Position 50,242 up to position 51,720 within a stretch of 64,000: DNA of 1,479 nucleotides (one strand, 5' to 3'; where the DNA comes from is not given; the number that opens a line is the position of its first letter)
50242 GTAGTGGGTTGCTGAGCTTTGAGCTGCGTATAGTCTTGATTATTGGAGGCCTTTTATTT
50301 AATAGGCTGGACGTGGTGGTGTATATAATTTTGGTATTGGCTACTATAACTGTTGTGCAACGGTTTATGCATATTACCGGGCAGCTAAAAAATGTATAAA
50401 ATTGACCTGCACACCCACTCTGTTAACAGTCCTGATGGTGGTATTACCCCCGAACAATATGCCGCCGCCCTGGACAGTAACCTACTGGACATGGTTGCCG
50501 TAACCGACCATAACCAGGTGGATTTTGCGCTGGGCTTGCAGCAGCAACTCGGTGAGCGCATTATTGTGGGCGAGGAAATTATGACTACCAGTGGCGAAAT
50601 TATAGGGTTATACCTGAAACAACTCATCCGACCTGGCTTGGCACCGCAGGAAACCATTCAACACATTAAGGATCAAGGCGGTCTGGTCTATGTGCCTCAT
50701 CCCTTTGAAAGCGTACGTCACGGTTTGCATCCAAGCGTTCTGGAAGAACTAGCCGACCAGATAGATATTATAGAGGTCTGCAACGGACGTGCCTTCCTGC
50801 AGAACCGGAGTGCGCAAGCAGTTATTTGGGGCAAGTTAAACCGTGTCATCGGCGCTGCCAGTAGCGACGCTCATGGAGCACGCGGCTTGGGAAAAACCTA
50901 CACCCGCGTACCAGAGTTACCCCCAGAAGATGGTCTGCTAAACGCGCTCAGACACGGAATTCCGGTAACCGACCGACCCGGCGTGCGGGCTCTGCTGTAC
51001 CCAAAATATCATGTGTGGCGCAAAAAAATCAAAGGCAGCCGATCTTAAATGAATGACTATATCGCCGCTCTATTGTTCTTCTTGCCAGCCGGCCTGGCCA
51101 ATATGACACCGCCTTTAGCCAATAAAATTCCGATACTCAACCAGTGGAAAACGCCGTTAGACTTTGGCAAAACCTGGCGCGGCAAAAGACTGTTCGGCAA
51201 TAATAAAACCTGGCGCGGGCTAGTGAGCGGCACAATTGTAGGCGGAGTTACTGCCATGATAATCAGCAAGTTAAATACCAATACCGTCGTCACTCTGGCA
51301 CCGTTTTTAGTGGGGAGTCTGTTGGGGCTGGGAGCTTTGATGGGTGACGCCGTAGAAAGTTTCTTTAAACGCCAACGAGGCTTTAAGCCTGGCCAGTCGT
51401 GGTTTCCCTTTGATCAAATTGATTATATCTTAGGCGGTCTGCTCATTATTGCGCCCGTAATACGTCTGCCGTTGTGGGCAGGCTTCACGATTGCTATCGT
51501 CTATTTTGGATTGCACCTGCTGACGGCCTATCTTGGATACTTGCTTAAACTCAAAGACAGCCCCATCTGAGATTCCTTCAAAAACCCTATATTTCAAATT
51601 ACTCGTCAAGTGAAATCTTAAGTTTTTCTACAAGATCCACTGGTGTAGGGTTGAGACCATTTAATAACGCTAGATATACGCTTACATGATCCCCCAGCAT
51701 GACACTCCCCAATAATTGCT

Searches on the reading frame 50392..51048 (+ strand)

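Call 17: search_protein_families(library=pfam, proteins=[window:50392-51048:+], max_evalue=0.001)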
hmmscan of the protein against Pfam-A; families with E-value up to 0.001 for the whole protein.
window:50392-51048:+ (218 aa): 2 families
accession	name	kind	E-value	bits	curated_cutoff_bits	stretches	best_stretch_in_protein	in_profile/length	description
PF13263.12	PHP_C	-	2.7e-06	27.3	21.3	1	154-189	18-54/56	PHP-associated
PF02811.25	PHP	-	2.7e-05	25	26.4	1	5-63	1-63/164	PHP domain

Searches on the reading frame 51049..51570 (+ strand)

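Call 17: search_protein_families(library=pfam, proteins=[window:51049-51570:+], max_evalue=0.001)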
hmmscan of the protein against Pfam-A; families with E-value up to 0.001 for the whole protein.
window:51049-51570:+ (173 aa): 2 families
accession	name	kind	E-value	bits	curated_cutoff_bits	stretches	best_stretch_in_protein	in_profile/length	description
PF01864.22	CarS-like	-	2.7e-28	99.6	22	1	23-172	17-174/175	CDP-archaeol synthase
PF01148.25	CTP_transf_1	-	2.1e-08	34.8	24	1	52-113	169-231/264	Cytidylyltransferase family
